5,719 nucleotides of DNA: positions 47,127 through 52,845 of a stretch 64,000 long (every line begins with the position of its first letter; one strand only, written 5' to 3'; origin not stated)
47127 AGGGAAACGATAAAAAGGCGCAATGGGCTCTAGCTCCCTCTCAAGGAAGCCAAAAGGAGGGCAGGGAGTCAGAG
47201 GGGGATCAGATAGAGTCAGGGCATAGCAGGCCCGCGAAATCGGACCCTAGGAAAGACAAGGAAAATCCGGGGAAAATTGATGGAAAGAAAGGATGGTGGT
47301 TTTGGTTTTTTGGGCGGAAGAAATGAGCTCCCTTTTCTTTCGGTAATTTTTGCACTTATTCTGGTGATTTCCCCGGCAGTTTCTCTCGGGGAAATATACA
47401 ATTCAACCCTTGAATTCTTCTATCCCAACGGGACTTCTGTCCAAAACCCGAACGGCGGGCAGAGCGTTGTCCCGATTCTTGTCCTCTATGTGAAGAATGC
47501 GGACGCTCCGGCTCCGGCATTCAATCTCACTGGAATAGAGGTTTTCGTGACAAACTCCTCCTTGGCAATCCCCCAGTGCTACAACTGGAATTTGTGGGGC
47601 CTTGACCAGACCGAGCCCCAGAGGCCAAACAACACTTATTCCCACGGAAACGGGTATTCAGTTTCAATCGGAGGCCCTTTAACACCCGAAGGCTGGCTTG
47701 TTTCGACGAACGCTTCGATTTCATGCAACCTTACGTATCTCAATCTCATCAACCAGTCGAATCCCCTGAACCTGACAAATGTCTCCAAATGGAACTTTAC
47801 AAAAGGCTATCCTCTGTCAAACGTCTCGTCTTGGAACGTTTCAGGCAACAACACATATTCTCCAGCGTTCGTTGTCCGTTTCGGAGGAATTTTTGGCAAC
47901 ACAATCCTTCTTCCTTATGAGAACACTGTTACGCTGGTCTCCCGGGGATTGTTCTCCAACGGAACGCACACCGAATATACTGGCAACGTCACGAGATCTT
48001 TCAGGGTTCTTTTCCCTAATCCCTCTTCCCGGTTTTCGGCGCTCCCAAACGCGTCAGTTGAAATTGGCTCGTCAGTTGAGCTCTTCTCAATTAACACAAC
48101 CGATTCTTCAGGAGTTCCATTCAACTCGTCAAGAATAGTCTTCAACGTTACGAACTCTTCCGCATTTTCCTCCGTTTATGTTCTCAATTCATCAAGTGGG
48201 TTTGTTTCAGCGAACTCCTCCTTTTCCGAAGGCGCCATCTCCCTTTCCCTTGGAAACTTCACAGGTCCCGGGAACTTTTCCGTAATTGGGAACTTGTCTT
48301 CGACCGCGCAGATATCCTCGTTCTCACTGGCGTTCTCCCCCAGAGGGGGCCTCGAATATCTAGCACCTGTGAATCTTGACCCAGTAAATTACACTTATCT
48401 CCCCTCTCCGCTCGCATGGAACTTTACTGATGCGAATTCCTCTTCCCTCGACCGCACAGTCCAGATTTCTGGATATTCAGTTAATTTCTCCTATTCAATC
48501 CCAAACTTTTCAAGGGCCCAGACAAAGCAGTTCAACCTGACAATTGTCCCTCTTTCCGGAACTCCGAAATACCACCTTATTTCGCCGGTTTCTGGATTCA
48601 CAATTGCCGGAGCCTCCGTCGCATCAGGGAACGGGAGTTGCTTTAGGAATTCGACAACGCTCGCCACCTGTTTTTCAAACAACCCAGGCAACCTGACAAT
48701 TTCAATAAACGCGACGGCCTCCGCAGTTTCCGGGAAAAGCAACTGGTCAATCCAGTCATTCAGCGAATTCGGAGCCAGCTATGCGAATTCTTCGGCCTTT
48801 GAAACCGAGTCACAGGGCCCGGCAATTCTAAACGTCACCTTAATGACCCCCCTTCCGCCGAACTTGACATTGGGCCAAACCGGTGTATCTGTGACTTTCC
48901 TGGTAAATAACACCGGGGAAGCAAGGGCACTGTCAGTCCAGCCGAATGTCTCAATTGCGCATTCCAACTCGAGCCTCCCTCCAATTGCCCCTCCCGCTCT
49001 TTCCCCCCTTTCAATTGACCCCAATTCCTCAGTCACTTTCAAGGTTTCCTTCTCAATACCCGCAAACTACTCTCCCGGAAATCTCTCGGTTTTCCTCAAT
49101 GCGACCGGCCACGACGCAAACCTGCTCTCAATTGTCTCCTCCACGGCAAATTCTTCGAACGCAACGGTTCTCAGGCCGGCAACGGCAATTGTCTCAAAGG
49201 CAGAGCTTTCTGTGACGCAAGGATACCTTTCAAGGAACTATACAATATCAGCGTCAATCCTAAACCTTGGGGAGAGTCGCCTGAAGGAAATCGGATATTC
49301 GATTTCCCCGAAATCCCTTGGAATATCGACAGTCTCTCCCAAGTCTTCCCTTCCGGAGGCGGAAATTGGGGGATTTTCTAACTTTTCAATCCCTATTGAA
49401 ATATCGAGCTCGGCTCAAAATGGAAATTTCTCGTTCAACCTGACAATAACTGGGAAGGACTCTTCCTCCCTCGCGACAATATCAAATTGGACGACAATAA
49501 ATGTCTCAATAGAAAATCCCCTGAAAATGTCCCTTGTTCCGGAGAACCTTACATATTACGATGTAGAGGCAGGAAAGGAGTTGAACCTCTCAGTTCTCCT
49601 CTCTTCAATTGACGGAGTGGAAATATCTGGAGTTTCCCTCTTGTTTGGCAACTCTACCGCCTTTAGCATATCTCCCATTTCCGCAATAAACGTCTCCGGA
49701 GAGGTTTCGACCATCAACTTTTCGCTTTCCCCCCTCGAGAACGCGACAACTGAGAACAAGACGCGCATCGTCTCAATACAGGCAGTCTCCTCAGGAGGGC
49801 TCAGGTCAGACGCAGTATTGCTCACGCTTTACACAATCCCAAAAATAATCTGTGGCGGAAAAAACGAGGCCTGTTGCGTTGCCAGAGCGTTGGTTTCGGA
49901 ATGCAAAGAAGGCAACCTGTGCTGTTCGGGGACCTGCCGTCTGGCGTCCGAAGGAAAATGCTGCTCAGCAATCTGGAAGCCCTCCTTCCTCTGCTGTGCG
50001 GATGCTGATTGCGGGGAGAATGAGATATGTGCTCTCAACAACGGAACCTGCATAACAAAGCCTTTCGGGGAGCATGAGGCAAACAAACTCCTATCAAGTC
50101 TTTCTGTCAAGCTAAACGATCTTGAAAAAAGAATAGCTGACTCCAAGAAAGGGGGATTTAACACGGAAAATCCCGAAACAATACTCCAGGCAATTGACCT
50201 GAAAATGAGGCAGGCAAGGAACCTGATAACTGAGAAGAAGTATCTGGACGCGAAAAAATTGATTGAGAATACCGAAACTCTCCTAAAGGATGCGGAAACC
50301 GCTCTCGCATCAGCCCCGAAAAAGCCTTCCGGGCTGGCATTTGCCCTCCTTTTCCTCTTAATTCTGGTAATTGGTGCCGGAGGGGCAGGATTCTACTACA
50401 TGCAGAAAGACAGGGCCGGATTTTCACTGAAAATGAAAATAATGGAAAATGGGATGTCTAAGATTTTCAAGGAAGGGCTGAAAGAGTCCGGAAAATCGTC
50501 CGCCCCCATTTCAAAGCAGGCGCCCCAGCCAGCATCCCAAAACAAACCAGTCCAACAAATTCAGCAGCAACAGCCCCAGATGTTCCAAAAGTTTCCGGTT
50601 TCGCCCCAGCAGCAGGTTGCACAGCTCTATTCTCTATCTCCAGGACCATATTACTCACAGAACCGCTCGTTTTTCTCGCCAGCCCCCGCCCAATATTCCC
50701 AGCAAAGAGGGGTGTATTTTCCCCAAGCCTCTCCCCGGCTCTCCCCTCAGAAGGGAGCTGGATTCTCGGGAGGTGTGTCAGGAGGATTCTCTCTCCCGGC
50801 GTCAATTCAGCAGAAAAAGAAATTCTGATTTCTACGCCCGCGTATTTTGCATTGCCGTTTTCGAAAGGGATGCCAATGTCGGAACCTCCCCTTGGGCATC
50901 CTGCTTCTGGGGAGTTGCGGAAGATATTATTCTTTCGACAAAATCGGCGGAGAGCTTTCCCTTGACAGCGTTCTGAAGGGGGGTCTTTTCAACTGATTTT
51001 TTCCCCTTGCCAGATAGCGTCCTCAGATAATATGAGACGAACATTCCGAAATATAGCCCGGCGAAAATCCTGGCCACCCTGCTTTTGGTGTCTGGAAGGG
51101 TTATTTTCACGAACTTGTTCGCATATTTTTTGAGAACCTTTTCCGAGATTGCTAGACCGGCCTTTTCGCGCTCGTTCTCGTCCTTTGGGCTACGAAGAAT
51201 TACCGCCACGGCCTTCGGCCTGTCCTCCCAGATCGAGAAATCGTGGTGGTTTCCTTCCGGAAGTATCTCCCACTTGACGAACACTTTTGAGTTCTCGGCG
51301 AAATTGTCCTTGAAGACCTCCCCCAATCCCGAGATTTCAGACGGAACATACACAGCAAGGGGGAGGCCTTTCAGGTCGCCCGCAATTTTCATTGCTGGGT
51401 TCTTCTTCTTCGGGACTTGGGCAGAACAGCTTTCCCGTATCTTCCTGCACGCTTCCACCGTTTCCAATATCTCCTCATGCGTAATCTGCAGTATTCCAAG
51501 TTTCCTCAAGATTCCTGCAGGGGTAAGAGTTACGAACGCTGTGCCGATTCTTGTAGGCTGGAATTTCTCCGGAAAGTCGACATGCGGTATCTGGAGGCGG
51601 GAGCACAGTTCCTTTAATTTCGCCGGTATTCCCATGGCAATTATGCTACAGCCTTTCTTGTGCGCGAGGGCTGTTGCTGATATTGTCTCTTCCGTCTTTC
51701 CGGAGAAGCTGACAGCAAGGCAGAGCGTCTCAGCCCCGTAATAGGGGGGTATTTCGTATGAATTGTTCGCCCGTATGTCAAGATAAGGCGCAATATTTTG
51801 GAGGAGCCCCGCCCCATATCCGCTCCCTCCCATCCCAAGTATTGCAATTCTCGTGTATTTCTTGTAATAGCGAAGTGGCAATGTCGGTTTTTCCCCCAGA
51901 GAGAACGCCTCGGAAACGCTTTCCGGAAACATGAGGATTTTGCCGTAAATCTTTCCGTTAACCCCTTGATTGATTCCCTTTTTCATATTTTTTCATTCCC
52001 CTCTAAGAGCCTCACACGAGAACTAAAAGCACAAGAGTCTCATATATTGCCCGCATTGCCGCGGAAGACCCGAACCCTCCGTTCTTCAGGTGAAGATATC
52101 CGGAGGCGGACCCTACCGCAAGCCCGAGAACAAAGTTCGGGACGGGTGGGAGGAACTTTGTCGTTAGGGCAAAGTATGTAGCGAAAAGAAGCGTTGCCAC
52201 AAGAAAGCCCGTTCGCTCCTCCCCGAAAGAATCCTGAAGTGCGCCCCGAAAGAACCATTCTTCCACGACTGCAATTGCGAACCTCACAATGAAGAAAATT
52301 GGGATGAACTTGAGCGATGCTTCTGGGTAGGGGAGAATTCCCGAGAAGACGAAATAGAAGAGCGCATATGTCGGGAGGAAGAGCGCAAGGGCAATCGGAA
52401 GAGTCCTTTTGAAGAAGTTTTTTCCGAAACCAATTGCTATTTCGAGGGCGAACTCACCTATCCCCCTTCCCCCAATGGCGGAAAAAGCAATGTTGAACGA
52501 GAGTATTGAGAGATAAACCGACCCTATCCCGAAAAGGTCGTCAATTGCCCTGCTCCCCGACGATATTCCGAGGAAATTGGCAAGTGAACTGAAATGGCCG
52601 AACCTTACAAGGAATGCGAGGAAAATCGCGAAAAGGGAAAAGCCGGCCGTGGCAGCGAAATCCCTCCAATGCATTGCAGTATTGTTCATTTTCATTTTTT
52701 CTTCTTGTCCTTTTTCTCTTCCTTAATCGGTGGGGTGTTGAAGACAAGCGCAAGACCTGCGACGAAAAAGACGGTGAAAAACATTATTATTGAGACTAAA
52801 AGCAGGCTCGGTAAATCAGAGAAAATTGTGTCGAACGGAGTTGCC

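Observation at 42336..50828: MinD/ParA ATPase sandwiched between two giant glycoprotein-like surface proteins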

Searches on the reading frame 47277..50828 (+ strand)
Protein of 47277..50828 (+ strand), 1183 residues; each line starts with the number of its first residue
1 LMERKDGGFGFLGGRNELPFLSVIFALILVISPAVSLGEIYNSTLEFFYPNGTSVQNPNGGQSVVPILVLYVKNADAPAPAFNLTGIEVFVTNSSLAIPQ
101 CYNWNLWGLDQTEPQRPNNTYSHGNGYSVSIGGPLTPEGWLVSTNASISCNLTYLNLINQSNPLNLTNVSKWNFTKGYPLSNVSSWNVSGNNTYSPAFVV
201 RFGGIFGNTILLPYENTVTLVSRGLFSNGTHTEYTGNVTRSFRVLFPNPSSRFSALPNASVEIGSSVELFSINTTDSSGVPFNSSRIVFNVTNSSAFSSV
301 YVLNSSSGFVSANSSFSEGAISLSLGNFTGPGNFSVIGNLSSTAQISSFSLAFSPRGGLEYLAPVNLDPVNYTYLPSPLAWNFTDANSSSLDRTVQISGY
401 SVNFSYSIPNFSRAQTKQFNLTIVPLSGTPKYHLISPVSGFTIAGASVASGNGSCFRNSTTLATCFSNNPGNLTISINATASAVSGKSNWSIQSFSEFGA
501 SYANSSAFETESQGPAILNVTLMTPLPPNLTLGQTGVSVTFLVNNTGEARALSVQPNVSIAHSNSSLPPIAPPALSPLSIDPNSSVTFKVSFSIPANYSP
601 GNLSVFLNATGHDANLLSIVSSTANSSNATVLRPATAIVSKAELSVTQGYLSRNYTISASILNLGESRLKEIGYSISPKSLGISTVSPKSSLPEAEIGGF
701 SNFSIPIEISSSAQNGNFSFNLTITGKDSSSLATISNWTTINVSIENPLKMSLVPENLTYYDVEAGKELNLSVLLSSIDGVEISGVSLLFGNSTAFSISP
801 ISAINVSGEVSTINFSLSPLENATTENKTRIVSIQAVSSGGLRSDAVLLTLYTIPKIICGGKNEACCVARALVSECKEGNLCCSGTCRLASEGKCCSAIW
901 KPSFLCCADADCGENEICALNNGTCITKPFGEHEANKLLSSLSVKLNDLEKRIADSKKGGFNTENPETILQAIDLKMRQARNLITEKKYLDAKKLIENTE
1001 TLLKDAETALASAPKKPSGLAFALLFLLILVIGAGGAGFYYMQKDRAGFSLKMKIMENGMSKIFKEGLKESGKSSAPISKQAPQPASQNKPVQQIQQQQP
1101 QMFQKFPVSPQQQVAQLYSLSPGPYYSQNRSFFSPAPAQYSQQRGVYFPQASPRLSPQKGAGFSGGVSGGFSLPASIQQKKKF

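Call 6: search_protein_families(library=pfam, proteins=[window:47277-50828:+], max_evalue=0.01)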
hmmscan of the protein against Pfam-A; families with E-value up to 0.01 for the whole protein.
window:47277-50828:+ (1183 aa): 0 families

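Call 7: search_protein_families(library=ncbifam, proteins=[window:47277-50828:+], max_evalue=0.01)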
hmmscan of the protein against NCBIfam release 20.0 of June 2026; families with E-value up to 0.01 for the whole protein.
window:47277-50828:+ (1183 aa): 0 families

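Call 53: find_homologous_proteins(query=window:47280-50828:+, max_evalue=0.001)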
Query window:47280-50828:+ (1182 aa): 4 proteins with E <= 0.001 among 8000 candidates.
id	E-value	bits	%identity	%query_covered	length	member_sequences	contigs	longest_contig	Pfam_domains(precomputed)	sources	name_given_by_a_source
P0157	0.0e+0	2596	100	100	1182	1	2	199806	-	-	-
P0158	0.0e+0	2223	86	100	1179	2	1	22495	-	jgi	-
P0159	0.0e+0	2144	84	100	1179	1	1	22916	-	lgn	-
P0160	1.6e-235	803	44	91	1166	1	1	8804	-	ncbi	ncbi:MAG: hypothetical protein V1820_04585 [archaeon]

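Call 74: predict_structure(alignment_id=A3)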
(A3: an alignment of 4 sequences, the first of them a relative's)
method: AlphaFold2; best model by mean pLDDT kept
length: 1182 residues; sequences in the alignment: 4
mean_pLDDT: 41.7   pTM: 0.27
mean pLDDT of the five models: 41.7, 41.0, 37.5, 36.1, 35.3
residues with pLDDT >= 90: 0; 70-90: 99; 50-70: 253; < 50: 830
segments of 3 or more residues with pLDDT < 50: 1-296, 298-339, 341-414, 424-429, 457-459, 482-487, 493-515, 564-567, 608-667, 677-706, 709-716, 725-744, 855-910, 918-924, 1011-1182
pLDDT, mean of each block of 10 residues (from residue 1): 24 32 37 30 29 26 27 28 29 26 25 23 26 27 26 29 28 25 24 21 23 23 22 23 25 28 39 34 38 46 42 40 39 47 36 28 21 24 26 34 39 53 48 51 60 50 51 60 45 39 39 49 56 65 57 54 49 58 66 59 50 36 34 28 31 45 46 50 43 41 48 47 45 37 54 56 65 64 75 66 64 75 58 74 72 47 33 33 36 33 38 51 55 69 76 65 68 76 76 72 64 42 38 36 35 35 35 28 26 26 23 22 24 25 25 27 24 25 26
secondary structure, 60 per line:
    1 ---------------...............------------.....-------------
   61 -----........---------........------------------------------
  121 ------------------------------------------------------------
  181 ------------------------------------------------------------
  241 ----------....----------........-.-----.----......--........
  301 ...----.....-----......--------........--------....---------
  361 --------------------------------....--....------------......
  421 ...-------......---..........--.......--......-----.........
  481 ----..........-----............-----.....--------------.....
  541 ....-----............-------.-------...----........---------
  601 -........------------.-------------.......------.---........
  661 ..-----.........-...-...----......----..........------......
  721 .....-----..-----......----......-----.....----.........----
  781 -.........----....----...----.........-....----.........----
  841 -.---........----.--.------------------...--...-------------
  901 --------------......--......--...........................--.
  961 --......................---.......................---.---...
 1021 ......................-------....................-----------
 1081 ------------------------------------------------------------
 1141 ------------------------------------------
elements in order (helices of 4 or more, strands of 3 or more residues): H16-30 E43-47 E66-73 E83-90 E251-254 E265-272 E285-290 E296-303 E308-312 E318-323 E332-339 E348-351 E393-396 E399-402 E415-423 E431-436 E440-449 E452-458 E461-466 E472-480 E485-494 E500-511 E517-521 E536-544 E550-561 E577-579 E584-591 E602-609 E636-642 E653-662 E668-676 E682-684 E689-694 E699-708 E715-725 E738-743 E748-753 E759-763 E768-776 E782-790 E795-798 E803-805 E810-818 H820-823 E828-836 E846-853 E880-882 E885-887 E915-920 E923-928 H931-957 H963-984 H988-1010 H1018-1042 H1050-1069

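Call 85: fold_search(model_id=the predicted structure, library=pdb)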
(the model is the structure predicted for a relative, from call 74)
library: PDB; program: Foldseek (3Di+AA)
matches with E <= 10: 1937; with E <= 0.001: 273
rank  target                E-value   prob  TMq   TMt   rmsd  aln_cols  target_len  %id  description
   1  7sqc_2A               6.9e-15  1.00  0.15  0.22  53.1       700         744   10  Ciliary C1 central pair apparatus isolated from Chlamydomonas reinhardtii (released 2022-04-13)
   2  9ijj_C                1.0e-14  1.00  0.10  0.11  51.6       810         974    9  In situ structure of the central apparatus in mouse sperm axoneme. (released 2025-06-04)
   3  9ijj_E                1.2e-14  1.00  0.12  0.22  31.4       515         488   12  In situ structure of the central apparatus in mouse sperm axoneme. (released 2025-06-04)
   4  7sqc_T1               1.7e-14  1.00  0.10  0.19  24.9       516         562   13  Ciliary C1 central pair apparatus isolated from Chlamydomonas reinhardtii (released 2022-04-13)
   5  7sqc_2B               1.3e-13  1.00  0.15  0.22  49.6       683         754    9  Ciliary C1 central pair apparatus isolated from Chlamydomonas reinhardtii (released 2022-04-13)
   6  7sqc_T0               1.3e-13  1.00  0.10  0.20  25.1       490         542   12  Ciliary C1 central pair apparatus isolated from Chlamydomonas reinhardtii (released 2022-04-13)
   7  9ijj_O                2.3e-13  1.00  0.12  0.11  47.8       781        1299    9  In situ structure of the central apparatus in mouse sperm axoneme. (released 2025-06-04)
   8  9ijj_4K               6.5e-13  1.00  0.09  0.21  32.0       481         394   12  In situ structure of the central apparatus in mouse sperm axoneme. (released 2025-06-04)
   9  9ijj_h                7.2e-13  1.00  0.13  0.11  32.1       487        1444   13  In situ structure of the central apparatus in mouse sperm axoneme. (released 2025-06-04)
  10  9ijj_4I               1.1e-12  1.00  0.11  0.05  48.5       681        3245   10  In situ structure of the central apparatus in mouse sperm axoneme. (released 2025-06-04)
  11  7n6g_4C               1.4e-12  1.00  0.13  0.23  31.0       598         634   10  C1 of central pair (released 2022-05-18)
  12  9ijj_4G               1.8e-12  1.00  0.11  0.04  37.5       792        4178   10  In situ structure of the central apparatus in mouse sperm axoneme. (released 2025-06-04)
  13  7sqc_T2               3.7e-12  1.00  0.10  0.19  25.0       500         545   11  Ciliary C1 central pair apparatus isolated from Chlamydomonas reinhardtii (released 2022-04-13)
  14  5a42                  6.8e-12  1.00  0.10  0.08  31.6       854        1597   10  Cryo-EM single particle 3D reconstruction of the native conformation of E. coli alpha-2-macroglobulin (ECAM) (released 2015-07-29)
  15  9ijj_4H               7.1e-12  1.00  0.15  0.06  45.7       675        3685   10  In situ structure of the central apparatus in mouse sperm axoneme. (released 2025-06-04)
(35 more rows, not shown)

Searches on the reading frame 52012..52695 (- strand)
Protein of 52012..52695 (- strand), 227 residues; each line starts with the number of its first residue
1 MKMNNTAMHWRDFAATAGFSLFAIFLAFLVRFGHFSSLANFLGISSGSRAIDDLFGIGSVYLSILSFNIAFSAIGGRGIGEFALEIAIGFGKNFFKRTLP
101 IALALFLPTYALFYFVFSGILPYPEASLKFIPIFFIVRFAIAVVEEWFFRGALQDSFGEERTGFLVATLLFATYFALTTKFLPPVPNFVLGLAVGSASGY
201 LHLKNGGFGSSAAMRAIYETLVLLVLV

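Call 6: search_protein_families(library=pfam, proteins=[window:52012-52695:-], max_evalue=0.01)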
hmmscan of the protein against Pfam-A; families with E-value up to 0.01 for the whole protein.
window:52012-52695:- (227 aa): 1 family
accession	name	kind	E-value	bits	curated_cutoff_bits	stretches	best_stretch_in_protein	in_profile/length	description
PF02517.21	Rce1-like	-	7.3e-08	33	22.4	1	129-219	3-91/93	Type II CAAX prenyl endopeptidase Rce1-like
